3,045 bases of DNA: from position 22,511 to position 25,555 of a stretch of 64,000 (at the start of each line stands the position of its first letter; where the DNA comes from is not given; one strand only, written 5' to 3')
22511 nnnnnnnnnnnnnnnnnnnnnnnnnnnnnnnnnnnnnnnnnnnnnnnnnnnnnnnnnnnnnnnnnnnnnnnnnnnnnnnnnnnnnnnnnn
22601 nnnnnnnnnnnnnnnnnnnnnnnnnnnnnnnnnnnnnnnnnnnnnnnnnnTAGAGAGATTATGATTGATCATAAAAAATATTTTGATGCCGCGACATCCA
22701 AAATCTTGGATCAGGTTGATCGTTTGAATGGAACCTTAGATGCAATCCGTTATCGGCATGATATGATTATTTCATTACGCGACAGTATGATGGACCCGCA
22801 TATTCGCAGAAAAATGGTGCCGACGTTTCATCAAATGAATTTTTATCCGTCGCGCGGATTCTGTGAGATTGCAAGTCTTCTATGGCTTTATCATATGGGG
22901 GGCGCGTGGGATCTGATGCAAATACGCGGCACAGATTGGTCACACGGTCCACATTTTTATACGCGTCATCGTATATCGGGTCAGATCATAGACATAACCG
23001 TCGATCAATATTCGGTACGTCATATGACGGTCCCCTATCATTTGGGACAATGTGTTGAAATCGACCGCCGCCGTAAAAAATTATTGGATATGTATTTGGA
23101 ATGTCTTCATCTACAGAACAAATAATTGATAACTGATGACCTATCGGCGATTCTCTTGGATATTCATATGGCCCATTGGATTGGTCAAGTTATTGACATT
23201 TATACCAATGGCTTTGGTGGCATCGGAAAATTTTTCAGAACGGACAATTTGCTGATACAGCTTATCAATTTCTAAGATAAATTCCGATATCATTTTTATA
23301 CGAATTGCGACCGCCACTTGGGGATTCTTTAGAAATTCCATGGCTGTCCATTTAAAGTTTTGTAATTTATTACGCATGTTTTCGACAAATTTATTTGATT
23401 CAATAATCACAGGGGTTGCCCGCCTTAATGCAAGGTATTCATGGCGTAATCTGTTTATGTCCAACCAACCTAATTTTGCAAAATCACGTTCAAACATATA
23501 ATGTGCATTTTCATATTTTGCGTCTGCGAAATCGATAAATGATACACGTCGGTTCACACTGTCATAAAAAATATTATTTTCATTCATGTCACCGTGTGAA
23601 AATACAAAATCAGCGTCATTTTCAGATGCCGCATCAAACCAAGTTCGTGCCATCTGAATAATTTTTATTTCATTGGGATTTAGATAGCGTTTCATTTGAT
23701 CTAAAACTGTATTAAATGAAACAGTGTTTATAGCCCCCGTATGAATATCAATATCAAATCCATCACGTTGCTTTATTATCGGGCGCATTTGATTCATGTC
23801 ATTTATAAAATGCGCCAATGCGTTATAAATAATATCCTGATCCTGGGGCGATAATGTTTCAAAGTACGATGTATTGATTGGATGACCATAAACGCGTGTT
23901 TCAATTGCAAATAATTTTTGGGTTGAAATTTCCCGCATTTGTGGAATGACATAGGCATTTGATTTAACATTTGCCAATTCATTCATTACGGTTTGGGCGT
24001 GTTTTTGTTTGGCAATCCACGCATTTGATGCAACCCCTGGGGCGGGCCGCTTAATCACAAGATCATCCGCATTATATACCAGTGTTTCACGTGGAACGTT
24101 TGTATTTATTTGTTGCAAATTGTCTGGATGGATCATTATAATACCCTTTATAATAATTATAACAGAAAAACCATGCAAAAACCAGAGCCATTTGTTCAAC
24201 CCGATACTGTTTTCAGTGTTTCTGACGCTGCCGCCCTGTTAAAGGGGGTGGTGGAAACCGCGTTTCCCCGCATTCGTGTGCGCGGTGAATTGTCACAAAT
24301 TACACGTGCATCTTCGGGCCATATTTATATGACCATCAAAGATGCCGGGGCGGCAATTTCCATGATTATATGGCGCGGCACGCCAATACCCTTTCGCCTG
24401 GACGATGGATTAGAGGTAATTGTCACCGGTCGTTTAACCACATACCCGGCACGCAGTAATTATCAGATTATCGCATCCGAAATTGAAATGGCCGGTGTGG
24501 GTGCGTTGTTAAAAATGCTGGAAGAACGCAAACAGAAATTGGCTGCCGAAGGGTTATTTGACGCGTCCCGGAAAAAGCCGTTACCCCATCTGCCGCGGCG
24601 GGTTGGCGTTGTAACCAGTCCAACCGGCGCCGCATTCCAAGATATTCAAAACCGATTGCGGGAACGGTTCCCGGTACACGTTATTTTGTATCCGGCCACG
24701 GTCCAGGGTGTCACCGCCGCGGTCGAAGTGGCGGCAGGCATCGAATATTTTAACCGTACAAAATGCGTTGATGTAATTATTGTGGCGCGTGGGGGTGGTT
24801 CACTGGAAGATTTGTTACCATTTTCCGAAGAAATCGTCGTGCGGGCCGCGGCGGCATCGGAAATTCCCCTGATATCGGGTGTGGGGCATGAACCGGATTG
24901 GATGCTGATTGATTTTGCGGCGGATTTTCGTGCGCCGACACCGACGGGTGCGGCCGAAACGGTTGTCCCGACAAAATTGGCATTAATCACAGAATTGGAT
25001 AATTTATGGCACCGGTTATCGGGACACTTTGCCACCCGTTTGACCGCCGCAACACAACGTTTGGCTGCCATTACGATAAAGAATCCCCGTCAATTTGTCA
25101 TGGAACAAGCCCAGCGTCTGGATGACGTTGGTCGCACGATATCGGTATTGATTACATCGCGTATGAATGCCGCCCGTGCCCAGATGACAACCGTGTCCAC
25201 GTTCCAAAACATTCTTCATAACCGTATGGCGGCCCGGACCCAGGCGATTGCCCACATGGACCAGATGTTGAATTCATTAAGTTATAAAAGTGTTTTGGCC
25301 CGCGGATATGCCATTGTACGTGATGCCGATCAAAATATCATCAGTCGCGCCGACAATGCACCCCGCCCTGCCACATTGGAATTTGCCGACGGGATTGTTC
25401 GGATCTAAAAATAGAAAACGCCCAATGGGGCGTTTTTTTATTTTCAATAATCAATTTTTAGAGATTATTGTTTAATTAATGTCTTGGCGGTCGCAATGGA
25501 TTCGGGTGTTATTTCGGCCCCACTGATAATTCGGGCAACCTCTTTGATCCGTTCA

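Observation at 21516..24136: Candidate uncharacterised cassette: an HD-domain phosphohydrolase flanked by two paralogous transglutaminase-like (Cys-His-Asp) proteins, with a divergent APH-family kinase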

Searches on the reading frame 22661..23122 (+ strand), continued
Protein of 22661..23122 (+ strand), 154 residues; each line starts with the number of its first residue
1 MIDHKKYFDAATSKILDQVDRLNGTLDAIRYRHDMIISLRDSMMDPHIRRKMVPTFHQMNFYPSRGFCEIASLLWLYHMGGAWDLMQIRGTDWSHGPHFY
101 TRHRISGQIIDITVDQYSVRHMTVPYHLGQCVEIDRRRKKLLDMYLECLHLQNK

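Call 62: search_solved_structures(query=A2, max_evalue=10, show_alignments=3)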
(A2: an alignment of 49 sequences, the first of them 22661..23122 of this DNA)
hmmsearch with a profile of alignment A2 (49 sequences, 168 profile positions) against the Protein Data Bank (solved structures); distinct sequences matched with E-value up to 10: 9.
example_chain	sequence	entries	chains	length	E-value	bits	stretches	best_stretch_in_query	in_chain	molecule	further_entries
7l1k_A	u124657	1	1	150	0.27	14.4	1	33-86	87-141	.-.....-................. 30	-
7u59_A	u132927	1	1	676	0.82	12.8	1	38-99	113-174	Polyamine deacetylase HDAC10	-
6vnq_A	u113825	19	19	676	0.82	12.8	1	38-99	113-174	Polyamine deacetylase HDAC10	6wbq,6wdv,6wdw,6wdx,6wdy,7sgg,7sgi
7kuq_A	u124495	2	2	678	0.82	12.8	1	38-99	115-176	Polyamine deacetylase HDAC10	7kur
7kuv_A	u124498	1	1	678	0.83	12.8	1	38-99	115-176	Polyamine deacetylase HDAC10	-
6uii_A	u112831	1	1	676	0.83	12.8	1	38-99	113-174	Polyamine deacetylase HDAC10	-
6ufn_A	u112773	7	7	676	0.83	12.8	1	38-99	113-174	Polyamine deacetylase HDAC10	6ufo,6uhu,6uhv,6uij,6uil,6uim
5td7_A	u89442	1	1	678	0.83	12.8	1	38-99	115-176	Zgc:55652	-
7kus_A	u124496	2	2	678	1.1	12.4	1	39-99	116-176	Polyamine deacetylase HDAC10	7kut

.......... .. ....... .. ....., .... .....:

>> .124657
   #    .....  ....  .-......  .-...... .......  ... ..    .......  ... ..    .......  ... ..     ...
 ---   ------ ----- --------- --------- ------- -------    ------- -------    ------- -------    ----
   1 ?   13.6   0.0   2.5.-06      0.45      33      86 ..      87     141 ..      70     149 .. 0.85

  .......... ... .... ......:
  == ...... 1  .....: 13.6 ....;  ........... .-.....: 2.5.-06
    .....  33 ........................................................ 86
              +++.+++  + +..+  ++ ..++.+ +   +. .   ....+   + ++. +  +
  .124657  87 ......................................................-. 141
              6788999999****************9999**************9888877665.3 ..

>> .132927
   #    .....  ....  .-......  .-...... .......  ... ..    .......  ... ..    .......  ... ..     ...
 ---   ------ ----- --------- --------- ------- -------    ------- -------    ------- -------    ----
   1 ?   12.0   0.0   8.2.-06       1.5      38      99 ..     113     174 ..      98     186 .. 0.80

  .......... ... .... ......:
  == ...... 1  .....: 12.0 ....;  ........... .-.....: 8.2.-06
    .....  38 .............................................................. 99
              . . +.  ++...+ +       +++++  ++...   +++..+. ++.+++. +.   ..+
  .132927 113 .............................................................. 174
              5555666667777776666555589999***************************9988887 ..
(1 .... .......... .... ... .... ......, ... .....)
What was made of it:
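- On Papain/transglutaminase-like (clan CA) Cys-His-Asp enzymes: The family profile finds nothing in PDB sequences (call 62).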

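Call 73: find_related_loci(query=A3, collection=viral_contigs, flank=5000)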
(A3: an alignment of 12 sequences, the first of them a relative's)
Query A3 (167 aa) in viral_contigs; peptide patterns used: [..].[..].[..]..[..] (x = any residue, [..] = any of these).
24 stretches matched a pattern, but none encodes a relative of the query by tblastn (E <= 1e-3).
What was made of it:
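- Tried and rejected: The viral-contig scan found none (call 73).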

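Call 74: find_related_loci(query=A3, collection=metagenome_contigs, flank=4000)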
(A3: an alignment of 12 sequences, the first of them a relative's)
Query A3 (167 aa) in metagenome_contigs; peptide patterns used: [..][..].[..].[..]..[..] (x = any residue, [..] = any of these).
69 stretches matched a pattern; 20 encode a relative of the query (tblastn E <= 1e-3); 20 distinct loci.
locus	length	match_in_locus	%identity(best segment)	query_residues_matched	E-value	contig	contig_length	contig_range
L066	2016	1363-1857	56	1-163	9e-60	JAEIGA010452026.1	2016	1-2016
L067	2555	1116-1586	50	1-157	7e-55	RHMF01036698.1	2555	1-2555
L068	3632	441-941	46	1-167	8e-49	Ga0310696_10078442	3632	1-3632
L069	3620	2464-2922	48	8-162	5e-48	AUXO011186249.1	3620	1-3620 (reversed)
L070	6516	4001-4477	48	1-157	2e-46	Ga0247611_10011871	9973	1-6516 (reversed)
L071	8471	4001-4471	47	1-157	2e-45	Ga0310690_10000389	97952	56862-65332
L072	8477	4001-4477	47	1-157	1e-45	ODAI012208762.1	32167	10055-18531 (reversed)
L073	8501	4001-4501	44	1-166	3e-44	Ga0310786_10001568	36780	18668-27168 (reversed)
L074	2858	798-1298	41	1-167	3e-44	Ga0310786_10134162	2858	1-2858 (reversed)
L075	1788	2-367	52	38-157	3e-44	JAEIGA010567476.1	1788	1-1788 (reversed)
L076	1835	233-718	44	1-164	2e-42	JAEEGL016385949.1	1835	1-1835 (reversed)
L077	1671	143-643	41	1-167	3e-42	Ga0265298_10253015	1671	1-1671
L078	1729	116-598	43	1-164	2e-41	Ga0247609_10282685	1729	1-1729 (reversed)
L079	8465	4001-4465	44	1-157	3e-40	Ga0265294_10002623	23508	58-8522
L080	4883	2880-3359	39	1-157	2e-28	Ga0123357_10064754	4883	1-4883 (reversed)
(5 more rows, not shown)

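Call 93: find_encoding_contigs(protein=P0004, flank=4000, max_places=2)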
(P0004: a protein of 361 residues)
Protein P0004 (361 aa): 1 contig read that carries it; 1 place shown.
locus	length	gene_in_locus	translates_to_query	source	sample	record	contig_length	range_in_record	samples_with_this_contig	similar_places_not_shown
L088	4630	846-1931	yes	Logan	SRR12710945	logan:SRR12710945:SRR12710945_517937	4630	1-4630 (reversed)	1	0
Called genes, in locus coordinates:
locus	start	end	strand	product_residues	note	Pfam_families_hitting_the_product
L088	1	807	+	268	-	?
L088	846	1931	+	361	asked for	-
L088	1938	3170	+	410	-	PF13742:tRNA_anti_2, PF01336:tRNA_anti-codon, PF02601:Exonuc_VII_L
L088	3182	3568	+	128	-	PF22751:DUF488-N3a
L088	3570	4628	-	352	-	?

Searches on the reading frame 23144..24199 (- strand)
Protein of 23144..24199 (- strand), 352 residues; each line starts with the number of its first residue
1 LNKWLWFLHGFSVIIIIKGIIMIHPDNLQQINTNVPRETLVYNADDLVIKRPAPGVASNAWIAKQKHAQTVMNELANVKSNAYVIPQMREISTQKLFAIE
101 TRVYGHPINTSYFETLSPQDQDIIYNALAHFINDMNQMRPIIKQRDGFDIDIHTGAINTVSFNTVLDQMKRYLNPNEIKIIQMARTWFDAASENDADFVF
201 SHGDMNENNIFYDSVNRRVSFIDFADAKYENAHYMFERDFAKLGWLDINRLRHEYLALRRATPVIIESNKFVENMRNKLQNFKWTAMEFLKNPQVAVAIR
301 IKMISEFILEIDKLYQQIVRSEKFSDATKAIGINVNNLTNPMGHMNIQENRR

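Call 3: search_protein_families(library=pfam, proteins=[window:23144-24199:-], max_evalue=1)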
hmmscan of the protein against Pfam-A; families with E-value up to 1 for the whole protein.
window:23144-24199:- (352 aa): 8 families
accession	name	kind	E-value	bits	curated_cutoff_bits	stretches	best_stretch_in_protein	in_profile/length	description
PF01636.29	APH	-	1.4e-08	35.3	23.2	1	46-234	22-204/239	Phosphotransferase enzyme family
PF01633.27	Choline_kinase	-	2e-05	24.5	29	1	94-229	89-193/300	Choline/ethanolamine kinase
PF19974.5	TCAD9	-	0.00015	21.5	40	1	198-249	297-340/429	Ternary complex associated domain 9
PF01163.29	RIO1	-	0.0092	16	22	1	202-241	128-168/187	RIO domain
PF02958.26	EcKL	-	0.018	14.8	22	1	146-230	189-251/294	Ecdysteroid kinase-like family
PF03109.22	ABC1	-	0.026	14.1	22.9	1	175-225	163-212/244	ABC1 atypical kinase-like domain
PF13847.12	Methyltransf_31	-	0.16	12.1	27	1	133-198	61-128/145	Methyltransferase domain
PF25094.1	R3H_PUS7L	-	0.25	12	27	1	220-242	12-34/73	PUS7L R3H domain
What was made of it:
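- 23141..24136 (-): APH/choline-kinase-like phosphotransferase (331 aa). It is an accessory gene that interrupts the otherwise tight family-xseA junction. Pfam PF01636, 35.3 bits, above the gathering score of 23.2 (call 3).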

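Call 5: search_protein_families(library=ncbifam, proteins=[window:23144-24199:-], max_evalue=1)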
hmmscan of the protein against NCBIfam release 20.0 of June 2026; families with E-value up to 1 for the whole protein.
window:23144-24199:- (352 aa): 5 families
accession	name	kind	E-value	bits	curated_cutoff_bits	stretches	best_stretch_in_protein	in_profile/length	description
NF033068.1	APH_3p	equivalog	0.0012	18.4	205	1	188-225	165-201/255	APH(3') family aminoglycoside O-phosphotransferase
NF033112.0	APH_3p_A16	exception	0.0012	18.4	580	1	194-226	179-209/262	aminoglycoside 3'-O-phosphotransferase AphA16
NF000254.1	macrolide_MphA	exception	0.0028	17.1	550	1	114-231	113-227/293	Mph(A) family macrolide 2'-phosphotransferase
NF011460.0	PRK14879.1-1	equivalog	0.014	14.5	199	1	200-231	130-161/232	Kae1-associated kinase Bud32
TIGR03724.2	arch_bud32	equivalog_domain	0.083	12.4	125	1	200-231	106-135/193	KEOPS complex kinase/ATPase Bud32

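Call 6: search_protein_families(library=phrogs, proteins=[window:23144-24199:-], max_evalue=1)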
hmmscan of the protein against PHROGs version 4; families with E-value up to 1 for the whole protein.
window:23144-24199:- (352 aa): 2 families
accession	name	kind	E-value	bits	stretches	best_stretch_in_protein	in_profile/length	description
phrog_3032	-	unknown function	0.051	15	0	171-210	23-57/123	-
phrog_15084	-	unknown function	0.08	13.8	1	190-224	176-209/264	-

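Call 7: search_protein_families(library=padloc, proteins=[window:23144-24199:-], max_evalue=1)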
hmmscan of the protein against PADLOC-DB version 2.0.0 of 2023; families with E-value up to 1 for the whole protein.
window:23144-24199:- (352 aa): 1 family
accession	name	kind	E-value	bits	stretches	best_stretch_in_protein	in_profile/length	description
PDLC04595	PDC-M35B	-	0.03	12.4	1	178-231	35-85/149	-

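Call 52: search_solved_structures(query=window:23144-24136:-, max_evalue=0.1)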
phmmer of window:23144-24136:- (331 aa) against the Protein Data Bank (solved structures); distinct sequences matched with E-value up to 0.1: 0.
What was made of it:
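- Closest known: APH / choline-kinase-like phosphotransferases. Different: It has no solved relative by sequence (call 52).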

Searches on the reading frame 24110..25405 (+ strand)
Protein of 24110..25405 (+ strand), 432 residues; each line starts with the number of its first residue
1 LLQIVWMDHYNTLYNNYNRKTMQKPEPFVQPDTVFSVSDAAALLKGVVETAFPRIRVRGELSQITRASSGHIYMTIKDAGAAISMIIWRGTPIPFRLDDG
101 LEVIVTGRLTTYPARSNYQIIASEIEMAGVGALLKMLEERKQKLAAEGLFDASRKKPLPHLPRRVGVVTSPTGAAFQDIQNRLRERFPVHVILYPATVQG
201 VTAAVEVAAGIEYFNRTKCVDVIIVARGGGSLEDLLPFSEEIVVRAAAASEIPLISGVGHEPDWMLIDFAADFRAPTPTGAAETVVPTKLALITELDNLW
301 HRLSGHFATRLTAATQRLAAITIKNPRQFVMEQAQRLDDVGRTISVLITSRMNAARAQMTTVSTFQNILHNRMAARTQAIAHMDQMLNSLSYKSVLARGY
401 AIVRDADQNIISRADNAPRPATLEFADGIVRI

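Call 3: search_protein_families(library=pfam, proteins=[window:24110-25405:+], max_evalue=1)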
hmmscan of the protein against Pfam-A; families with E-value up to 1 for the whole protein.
window:24110-25405:+ (432 aa): 6 families
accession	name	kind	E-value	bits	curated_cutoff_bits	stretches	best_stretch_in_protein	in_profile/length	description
PF02601.20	Exonuc_VII_L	-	5.3e-84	282.8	35.9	1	149-428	1-310/315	Exonuclease VII, large subunit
PF13742.12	tRNA_anti_2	-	5.2e-23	81.5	27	1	35-126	1-95/95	OB-fold nucleic acid binding domain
PF01336.31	tRNA_anti-codon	-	1.2e-08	35.2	27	1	56-126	2-73/75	OB-fold nucleic acid binding domain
PF12900.13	Pyridox_ox_2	-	0.039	14.4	27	0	378-408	60-95/140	Pyridoxamine 5'-phosphate oxidase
PF18785.7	Inv-AAD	-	0.056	13.8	26.5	1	279-354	43-122/129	Invertebrate-AID/APOBEC-deaminase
PF00465.25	Fe-ADH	-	0.13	12.3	31.3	1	160-234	20-94/168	Iron-containing alcohol dehydrogenase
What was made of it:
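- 24173..25408 (+): xseA (exonuclease VII large subunit). It is the conserved downstream neighbour. Pfam PF02601 E 5e-84 and PF13742 (call 3).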
